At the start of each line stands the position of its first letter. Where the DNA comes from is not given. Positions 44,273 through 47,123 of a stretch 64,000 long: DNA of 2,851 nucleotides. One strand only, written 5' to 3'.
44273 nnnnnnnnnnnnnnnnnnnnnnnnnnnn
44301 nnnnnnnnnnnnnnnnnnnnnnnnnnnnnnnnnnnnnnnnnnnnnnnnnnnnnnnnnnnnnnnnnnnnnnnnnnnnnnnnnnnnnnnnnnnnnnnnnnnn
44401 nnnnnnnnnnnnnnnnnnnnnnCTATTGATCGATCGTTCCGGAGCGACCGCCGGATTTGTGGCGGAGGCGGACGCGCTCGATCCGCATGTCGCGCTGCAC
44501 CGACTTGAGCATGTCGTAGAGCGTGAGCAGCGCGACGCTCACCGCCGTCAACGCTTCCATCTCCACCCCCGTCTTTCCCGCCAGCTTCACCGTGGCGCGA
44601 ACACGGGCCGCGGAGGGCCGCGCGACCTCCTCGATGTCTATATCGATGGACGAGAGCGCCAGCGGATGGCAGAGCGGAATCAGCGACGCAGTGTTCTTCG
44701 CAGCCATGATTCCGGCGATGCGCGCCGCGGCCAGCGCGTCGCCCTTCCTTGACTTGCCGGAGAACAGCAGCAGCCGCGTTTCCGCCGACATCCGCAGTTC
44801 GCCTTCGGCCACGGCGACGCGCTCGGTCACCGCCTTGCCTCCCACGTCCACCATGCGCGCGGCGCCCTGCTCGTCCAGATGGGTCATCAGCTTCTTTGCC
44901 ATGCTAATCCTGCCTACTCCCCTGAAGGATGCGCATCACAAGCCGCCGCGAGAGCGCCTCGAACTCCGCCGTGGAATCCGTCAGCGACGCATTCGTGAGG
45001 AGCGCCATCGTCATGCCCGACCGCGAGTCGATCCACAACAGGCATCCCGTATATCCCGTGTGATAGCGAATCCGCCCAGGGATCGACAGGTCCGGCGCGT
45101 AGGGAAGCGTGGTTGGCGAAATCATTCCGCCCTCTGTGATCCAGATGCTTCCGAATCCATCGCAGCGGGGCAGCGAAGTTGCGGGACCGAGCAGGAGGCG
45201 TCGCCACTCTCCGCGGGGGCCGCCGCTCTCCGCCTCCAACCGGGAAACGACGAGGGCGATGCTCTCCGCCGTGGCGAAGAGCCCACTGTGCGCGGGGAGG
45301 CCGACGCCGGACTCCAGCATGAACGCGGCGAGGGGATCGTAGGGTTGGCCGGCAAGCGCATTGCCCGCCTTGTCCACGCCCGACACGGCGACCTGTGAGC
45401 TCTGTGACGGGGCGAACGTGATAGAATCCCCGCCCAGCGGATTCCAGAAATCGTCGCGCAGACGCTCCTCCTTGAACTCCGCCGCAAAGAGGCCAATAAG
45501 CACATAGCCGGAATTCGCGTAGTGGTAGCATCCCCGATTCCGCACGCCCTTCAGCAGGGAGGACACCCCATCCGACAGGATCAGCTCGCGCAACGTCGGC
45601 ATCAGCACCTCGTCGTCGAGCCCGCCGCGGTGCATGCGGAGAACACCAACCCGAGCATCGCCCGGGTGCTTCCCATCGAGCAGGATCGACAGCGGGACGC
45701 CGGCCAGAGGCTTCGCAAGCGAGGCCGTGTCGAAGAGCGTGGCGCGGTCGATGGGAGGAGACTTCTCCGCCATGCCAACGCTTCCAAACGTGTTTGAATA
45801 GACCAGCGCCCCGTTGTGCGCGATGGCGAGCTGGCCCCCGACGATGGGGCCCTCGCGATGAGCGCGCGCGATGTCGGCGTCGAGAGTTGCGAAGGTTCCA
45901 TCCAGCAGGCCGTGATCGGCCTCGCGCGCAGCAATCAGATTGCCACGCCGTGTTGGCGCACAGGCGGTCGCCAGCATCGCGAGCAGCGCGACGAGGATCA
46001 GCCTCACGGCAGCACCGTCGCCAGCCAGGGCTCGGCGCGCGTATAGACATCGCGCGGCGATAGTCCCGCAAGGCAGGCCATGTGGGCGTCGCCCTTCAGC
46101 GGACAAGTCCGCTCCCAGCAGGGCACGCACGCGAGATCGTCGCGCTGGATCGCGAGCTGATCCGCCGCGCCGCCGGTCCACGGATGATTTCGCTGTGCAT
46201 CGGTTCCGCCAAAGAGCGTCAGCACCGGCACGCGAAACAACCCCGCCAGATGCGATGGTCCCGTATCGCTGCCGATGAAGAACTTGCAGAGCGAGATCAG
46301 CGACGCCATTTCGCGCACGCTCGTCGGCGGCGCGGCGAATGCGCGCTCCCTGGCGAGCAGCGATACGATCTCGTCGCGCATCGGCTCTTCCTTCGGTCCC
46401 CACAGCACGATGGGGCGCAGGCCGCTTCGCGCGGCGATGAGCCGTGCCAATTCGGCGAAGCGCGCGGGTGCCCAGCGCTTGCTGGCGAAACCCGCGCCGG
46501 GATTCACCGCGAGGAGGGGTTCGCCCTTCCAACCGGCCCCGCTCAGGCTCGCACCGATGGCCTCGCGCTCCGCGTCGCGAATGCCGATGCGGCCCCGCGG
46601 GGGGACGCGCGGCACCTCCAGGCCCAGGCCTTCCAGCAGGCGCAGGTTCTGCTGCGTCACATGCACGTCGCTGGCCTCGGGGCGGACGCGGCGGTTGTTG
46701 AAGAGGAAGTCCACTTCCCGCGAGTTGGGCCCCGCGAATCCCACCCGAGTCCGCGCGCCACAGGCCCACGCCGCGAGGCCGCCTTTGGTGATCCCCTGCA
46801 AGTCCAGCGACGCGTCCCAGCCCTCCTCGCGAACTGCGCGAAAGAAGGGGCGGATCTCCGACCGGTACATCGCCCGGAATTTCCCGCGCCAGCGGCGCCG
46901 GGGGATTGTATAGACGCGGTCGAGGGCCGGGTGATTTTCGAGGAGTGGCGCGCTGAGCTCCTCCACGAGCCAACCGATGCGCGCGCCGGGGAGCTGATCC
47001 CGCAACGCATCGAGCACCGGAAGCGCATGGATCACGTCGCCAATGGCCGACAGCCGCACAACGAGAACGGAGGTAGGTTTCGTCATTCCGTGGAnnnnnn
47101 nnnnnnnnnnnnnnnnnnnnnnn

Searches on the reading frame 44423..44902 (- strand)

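Call 29: search_protein_families(library=pfam, proteins=[window:44423-44902:-], max_evalue=0.0001)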
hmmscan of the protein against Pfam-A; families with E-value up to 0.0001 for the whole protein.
window:44423-44902:- (159 aa): 1 family
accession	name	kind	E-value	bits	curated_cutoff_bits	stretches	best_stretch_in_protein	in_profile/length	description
PF01967.27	MoaC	-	1.3e-53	181.1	27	1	17-152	1-136/136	MoaC family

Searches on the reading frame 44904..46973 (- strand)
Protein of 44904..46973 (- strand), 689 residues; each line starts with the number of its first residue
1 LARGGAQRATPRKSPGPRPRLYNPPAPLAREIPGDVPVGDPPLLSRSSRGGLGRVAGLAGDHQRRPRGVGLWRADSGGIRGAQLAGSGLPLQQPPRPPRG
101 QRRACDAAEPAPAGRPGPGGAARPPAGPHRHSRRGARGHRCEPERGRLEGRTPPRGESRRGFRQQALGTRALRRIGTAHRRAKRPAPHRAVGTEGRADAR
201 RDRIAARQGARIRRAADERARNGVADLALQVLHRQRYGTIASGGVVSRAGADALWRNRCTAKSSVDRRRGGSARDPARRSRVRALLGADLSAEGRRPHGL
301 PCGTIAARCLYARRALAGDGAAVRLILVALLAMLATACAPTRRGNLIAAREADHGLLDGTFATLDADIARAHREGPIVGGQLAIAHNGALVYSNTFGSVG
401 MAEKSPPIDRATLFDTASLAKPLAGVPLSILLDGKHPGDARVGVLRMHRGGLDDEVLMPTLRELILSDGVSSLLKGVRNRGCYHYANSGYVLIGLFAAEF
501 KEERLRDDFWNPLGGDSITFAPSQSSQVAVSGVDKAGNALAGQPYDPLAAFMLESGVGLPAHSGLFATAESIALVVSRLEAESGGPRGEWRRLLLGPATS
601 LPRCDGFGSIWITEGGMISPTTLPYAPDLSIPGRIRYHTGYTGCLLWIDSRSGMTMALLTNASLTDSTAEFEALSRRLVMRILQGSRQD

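Call 29: search_protein_families(library=pfam, proteins=[window:44904-46973:-], max_evalue=0.0001)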
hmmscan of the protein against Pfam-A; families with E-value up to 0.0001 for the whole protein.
window:44904-46973:- (689 aa): 1 family
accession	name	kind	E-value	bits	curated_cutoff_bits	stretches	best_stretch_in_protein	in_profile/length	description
PF00144.29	Beta-lactamase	-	1.6e-17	64.2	27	2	481-673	140-321/329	Beta-lactamase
